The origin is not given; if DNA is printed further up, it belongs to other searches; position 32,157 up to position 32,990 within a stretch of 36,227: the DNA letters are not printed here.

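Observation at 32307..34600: Heliorhodopsin co-transcribed with a DegV lipid-binding protein and a 5-TM protein: a possible light-sensor plus lipid/retinal-handling module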

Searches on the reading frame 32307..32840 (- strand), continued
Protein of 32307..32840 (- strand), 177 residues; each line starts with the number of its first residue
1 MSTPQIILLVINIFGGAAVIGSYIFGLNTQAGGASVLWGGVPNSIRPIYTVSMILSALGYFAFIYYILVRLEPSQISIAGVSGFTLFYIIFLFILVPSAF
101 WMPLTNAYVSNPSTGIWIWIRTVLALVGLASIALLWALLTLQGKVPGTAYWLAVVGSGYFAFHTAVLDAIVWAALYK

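Call 48: search_protein_families(library=pfam, proteins=[P0202, P0194, P0258, P0124, P0160, P0207, P0221, P0232, P0174, P0193], max_evalue=0.001)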
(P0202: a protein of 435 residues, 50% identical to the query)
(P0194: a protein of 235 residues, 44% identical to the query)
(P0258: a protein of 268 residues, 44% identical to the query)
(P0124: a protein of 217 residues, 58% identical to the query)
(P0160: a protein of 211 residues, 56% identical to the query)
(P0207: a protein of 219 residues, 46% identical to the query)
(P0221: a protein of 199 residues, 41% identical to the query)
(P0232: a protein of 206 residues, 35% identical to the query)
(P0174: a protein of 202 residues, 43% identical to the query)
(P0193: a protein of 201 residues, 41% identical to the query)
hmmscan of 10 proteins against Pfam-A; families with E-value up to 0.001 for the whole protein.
P0202 (435 aa): 1 family
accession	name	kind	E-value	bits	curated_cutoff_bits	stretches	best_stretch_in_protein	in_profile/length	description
PF00773.25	RNB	-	3.9e-06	26.8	29.3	0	355-408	110-159/326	RNB domain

P0194 (235 aa): 0 families

P0258 (268 aa): 0 families

P0124 (217 aa): 0 families

P0160 (211 aa): 0 families

P0207 (219 aa): 0 families

P0221 (199 aa): 0 families

P0232 (206 aa): 0 families

P0174 (202 aa): 0 families

P0193 (201 aa): 0 families

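Call 60: find_encoding_contigs(protein=P0126, flank=5000, max_places=4)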
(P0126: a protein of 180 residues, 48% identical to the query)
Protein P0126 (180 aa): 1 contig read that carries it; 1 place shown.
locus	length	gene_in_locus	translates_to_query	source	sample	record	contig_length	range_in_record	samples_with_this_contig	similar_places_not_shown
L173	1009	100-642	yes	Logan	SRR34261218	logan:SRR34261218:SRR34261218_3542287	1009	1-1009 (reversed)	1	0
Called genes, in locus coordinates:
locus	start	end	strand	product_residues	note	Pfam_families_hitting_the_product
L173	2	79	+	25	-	?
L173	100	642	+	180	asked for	-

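Call 61: find_encoding_contigs(protein=P0137, flank=5000, max_places=4)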
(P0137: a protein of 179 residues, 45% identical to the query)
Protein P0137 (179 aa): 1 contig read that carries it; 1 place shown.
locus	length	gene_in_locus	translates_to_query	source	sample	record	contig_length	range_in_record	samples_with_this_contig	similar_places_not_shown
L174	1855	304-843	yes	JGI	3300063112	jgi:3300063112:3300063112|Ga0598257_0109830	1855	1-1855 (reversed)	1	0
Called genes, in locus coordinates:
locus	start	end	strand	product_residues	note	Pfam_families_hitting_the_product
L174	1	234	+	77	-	?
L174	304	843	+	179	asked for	-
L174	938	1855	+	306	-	?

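Call 66: search_protein_families(library=ncbifam, proteins=[window:32307-32840:-], max_evalue=0.1)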
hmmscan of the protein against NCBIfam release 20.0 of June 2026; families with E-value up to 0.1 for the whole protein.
window:32307-32840:- (177 aa): 0 families

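Call 85: search_protein_families(library=pfam, proteins=[L115:1882-2877:+, L115:2882-3640:+, L158:4411-5391:+, L109:387-1322:+, L109:1895-2356:+, L117:5555-5929:+, L128:4261-5388:-, L128:2850-4268:-, L108:2802-4277:+, L120:4079-4894:-], max_evalue=0.001)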
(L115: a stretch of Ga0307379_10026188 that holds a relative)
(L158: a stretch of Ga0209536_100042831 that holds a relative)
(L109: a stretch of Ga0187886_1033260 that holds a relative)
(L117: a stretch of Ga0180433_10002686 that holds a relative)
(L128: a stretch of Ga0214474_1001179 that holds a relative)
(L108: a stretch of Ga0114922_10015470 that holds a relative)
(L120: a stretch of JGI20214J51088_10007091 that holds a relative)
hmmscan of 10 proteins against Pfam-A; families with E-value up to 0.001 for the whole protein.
L115:1882-2877:+ (331 aa): 8 families
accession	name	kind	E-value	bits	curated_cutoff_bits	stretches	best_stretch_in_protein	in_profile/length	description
PF01370.27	Epimerase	-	1.9e-31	109.7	20.9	1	4-223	2-236/240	NAD dependent epimerase/dehydratase family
PF01073.25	3Beta_HSD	-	1.6e-25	90.1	22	1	4-189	1-202/280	3-beta hydroxysteroid dehydrogenase/isomerase family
PF13460.12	NAD_binding_10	-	2e-19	70.6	27.2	1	7-168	1-146/184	NAD(P)H-binding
PF07993.18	NAD_binding_4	-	2.9e-16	59.8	20.1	1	51-170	77-209/258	Male sterility protein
PF05368.20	NmrA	-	2.7e-14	53.9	27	1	4-118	6-114/298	NmrA-like family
PF16363.11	GDP_Man_Dehyd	-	9.8e-13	48.7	27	1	5-236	2-258/332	GDP-mannose 4,6 dehydratase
PF02719.21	Polysacc_synt_2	-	1.6e-11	44.4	20.2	1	4-111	2-128/293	Polysaccharide biosynthesis protein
PF04321.23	RmlD_sub_bind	-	2.4e-11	43.7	27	1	4-188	4-168/287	RmlD substrate binding domain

L115:2882-3640:+ (252 aa): 3 families
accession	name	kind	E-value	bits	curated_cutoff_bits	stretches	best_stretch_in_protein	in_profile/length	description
PF02544.21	Steroid_dh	-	1.9e-47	161.4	22.6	1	103-252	2-150/150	3-oxo-5-alpha-steroid 4-dehydrogenase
PF06966.17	DUF1295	-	2.8e-09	37.3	20.4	1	141-219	118-195/235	Protein of unknown function (DUF1295)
PF04191.18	PEMT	-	1.3e-05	26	25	1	143-226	2-91/105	Phospholipid methyltransferase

L158:4411-5391:+ (326 aa): 8 families
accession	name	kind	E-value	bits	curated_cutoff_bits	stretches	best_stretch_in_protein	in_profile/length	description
PF01370.27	Epimerase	-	7.8e-31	107.8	20.9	1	4-223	2-233/240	NAD dependent epimerase/dehydratase family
PF01073.25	3Beta_HSD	-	5.5e-21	75.3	22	1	4-172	1-185/280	3-beta hydroxysteroid dehydrogenase/isomerase family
PF13460.12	NAD_binding_10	-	6.9e-19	68.9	27.2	1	7-168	1-146/184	NAD(P)H-binding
PF07993.18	NAD_binding_4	-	3e-18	66.3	20.1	1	51-170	77-209/258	Male sterility protein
PF16363.11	GDP_Man_Dehyd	-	1.4e-14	54.8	27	1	5-312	2-329/332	GDP-mannose 4,6 dehydratase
PF05368.20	NmrA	-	1.8e-13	51.2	27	1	4-117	6-113/298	NmrA-like family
PF02719.21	Polysacc_synt_2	-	1.2e-09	38.2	20.2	1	5-114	3-131/293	Polysaccharide biosynthesis protein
PF04321.23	RmlD_sub_bind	-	1.7e-08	34.4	27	1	5-163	5-146/287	RmlD substrate binding domain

L109:387-1322:+ (311 aa): 8 families
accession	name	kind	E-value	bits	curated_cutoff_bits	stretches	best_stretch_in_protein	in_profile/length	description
PF01370.27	Epimerase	-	4.1e-23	82.5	20.9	1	26-207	43-232/240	NAD dependent epimerase/dehydratase family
PF01073.25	3Beta_HSD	-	9.5e-20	71.2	22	1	29-172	48-200/280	3-beta hydroxysteroid dehydrogenase/isomerase family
PF13460.12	NAD_binding_10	-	1.1e-12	48.7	27.2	1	27-154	40-147/184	NAD(P)H-binding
PF07993.18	NAD_binding_4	-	8.9e-12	45.1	20.1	1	36-155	77-209/258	Male sterility protein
PF16363.11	GDP_Man_Dehyd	-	2.4e-10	40.8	27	1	27-225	53-262/332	GDP-mannose 4,6 dehydratase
PF02719.21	Polysacc_synt_2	-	1.9e-08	34.3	20.2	1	30-96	58-128/293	Polysaccharide biosynthesis protein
PF04321.23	RmlD_sub_bind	-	1.4e-07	31.3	27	1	33-274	35-266/287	RmlD substrate binding domain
PF05368.20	NmrA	-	4.9e-06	26.8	27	1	28-103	50-114/298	NmrA-like family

L109:1895-2356:+ (153 aa): 1 family
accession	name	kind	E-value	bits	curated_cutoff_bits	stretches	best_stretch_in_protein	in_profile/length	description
PF12638.12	Staygreen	-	3.6e-50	170.1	27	1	4-152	2-147/147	Staygreen protein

L117:5555-5929:+ (124 aa): 1 family
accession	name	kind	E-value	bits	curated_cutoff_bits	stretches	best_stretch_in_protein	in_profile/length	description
PF01243.27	PNPOx_N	-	2.2e-05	25.2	28.1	1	12-77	13-75/120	Pyridoxamine 5'-phosphate oxidase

L128:4261-5388:- (375 aa): 2 families
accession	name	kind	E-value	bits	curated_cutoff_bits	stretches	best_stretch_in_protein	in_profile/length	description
PF01740.26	STAS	-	7.5e-10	39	22.6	1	13-106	10-104/106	STAS domain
PF13466.11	STAS_2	-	5.4e-05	23.7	29.2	1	16-96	1-80/80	STAS domain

L128:2850-4268:- (472 aa): 10 families
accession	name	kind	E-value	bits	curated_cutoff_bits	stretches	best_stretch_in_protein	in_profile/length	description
PF13450.12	NAD_binding_8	-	7.6e-10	39.4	21.9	1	8-61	1-52/68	NAD(P)-binding Rossmann-like domain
PF01946.23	Thi4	-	3.5e-08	33.4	26.2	1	2-43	16-58/235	Thi4 family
PF01593.30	Amino_oxidase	-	2.2e-06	27.7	19.8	1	15-61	3-47/443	Flavin containing amine oxidoreductase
PF01266.30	DAO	-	5.2e-06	26.6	27.9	1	5-44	1-40/353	FAD dependent oxidoreductase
PF00890.30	FAD_binding_2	-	9.1e-06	25.6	20.4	1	5-46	1-42/414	FAD binding domain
PF12831.13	FAD_oxidored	-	2.1e-05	24.4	27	1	5-43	1-39/416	FAD dependent oxidoreductase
PF07992.20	Pyr_redox_2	-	0.00014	21.8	26.1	1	5-45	2-43/291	Pyridine nucleotide-disulphide oxidoreductase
PF03486.20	HI0933_like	-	0.00014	21.8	50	1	5-39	2-36/244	HI0933-like protein Rossmann domain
PF13738.12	Pyr_redox_3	-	0.00083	19.1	30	0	7-36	1-31/305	Pyridine nucleotide-disulphide oxidoreductase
PF01494.25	FAD_binding_3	-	0.00086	19.1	22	0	5-37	3-35/349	FAD binding domain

L108:2802-4277:+ (491 aa): 3 families
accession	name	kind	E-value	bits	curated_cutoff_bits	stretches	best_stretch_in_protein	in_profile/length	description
PF04055.27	Radical_SAM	-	6.9e-20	72.3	29.5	1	129-277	3-159/166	Radical SAM superfamily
PF13353.11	Fer4_12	-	2e-08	35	22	1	131-196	13-77/137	4Fe-4S single cluster domain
PF13186.11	SPASM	-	5.9e-05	23.7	21.5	1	356-403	5-52/67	Iron-sulfur cluster-binding domain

L120:4079-4894:- (271 aa): 2 families
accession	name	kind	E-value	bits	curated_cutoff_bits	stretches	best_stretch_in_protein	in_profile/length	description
PF13561.12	adh_short_C2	-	2.4e-51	175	27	1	29-268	2-235/236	Enoyl-(Acyl carrier protein) reductase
PF00106.31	adh_short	-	2.1e-41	142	26.6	1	22-209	1-191/195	short chain dehydrogenase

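Call 87: search_protein_families(library=pfam, proteins=[L146:1344-1613:+, L152:7436-7891:-, L100:5039-5476:+, L115:5704-6762:+, L116:2728-3189:+, L150:7192-9381:-, L103:602-1360:+], max_evalue=0.001)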
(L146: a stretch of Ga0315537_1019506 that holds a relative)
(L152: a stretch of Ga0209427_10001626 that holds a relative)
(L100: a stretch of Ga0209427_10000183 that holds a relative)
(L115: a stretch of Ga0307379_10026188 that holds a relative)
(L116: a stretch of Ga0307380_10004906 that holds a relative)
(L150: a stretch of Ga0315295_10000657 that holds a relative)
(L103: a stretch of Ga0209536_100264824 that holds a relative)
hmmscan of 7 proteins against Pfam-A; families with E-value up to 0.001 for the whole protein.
L146:1344-1613:+ (89 aa): 1 family
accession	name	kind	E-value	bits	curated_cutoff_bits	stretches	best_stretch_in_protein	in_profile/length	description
PF03960.21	ArsC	-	2.7e-11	44.1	24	1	24-75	16-67/79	ArsC family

L152:7436-7891:- (151 aa): 3 families
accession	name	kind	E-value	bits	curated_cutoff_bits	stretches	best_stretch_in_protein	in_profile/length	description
PF01243.27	PNPOx_N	-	2.5e-14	54.1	28.1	1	9-133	3-115/120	Pyridoxamine 5'-phosphate oxidase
PF13883.13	CREG_beta-barrel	-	3.3e-07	30.9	27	1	17-139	16-154/167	CREG, beta-barrel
PF12900.13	Pyridox_ox_2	-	0.00045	20.6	27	1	10-102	4-96/140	Pyridoxamine 5'-phosphate oxidase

L100:5039-5476:+ (145 aa): 5 families
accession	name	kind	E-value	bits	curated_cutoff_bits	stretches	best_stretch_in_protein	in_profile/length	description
PF01475.25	FUR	-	1.9e-24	86.6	23.1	1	16-111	1-98/121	Ferric uptake regulator family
PF03965.22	Penicillinase_R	-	7.6e-05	23.5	22.6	1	22-85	2-63/115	Penicillinase repressor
PF08100.18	Dimerisation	-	0.00038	20.7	25.6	1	28-86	30-83/93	O-methyltransferase dimerisation domain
PF12802.13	MarR_2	-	0.00066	20.2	27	0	21-76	3-53/61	MarR family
PF01978.25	TrmB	-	0.00077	19.7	25.6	0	37-77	21-56/68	Sugar-specific transcriptional regulator TrmB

L115:5704-6762:+ (352 aa): 2 families
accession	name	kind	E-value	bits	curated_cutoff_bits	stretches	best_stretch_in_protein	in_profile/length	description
PF01740.26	STAS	-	1.1e-11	44.9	22.6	1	11-103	11-103/106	STAS domain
PF13466.11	STAS_2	-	1.9e-05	25.2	29.2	1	13-92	1-79/80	STAS domain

L116:2728-3189:+ (153 aa): 1 family
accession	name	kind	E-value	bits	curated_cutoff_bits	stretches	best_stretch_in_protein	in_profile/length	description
PF12638.12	Staygreen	-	1.3e-49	168.3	27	1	3-152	1-147/147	Staygreen protein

L150:7192-9381:- (729 aa): 1 family
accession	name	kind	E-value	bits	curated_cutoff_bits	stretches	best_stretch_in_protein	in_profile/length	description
PF00141.28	peroxidase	-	8.2e-75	252.1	27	2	80-385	12-235/237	Peroxidase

L103:602-1360:+ (252 aa): 4 families
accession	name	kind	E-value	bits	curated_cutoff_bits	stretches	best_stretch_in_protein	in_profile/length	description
PF02544.21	Steroid_dh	-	4.3e-47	160.3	22.6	1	103-252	2-150/150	3-oxo-5-alpha-steroid 4-dehydrogenase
PF06966.17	DUF1295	-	2.4e-09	37.5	20.4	1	125-220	104-196/235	Protein of unknown function (DUF1295)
PF04191.18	PEMT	-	1.3e-05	26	25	1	143-226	2-91/105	Phospholipid methyltransferase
PF04140.19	ICMT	-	0.00045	21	24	1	166-224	23-84/95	Isoprenylcysteine carboxyl methyltransferase (ICMT) family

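Call 90: find_encoding_contigs(protein=P0002, flank=8000, max_places=3)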
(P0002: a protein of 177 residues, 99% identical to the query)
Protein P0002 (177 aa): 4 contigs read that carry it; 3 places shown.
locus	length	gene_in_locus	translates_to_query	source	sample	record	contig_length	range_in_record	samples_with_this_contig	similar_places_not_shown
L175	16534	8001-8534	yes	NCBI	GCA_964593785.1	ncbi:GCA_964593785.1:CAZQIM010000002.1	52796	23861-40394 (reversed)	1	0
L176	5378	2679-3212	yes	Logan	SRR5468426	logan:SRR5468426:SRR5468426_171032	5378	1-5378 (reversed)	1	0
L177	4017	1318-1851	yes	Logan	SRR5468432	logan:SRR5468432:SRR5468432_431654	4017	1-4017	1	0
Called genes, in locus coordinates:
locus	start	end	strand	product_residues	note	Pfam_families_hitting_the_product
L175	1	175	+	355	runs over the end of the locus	PF02277:DBI_PRT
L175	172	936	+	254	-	PF02654:CobS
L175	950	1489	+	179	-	PF02283:CobU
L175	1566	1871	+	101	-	PF08734:GYD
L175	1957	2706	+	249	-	PF22435:MRM3-like_sub_bind (weak), PF00588:SpoU_methylase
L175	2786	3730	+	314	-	-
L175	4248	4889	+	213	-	PF00248:Aldo_ket_red (faint)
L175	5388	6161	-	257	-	-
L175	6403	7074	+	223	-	PF18761:Heliorhodopsin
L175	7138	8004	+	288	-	PF02645:DegV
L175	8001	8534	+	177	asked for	-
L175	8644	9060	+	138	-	-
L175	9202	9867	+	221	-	PF00072:Response_reg, PF00196:GerE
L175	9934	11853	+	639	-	PF01590:GAF, PF13185:GAF_2, PF13492:GAF_3, PF00989:PAS, PF13188:PAS_8, PF13426:PAS_9, PF07730:HisKA_3, PF02518:HATPase_c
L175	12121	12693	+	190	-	PF04879:Molybdop_Fe4S4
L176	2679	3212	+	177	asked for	-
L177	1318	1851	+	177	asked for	-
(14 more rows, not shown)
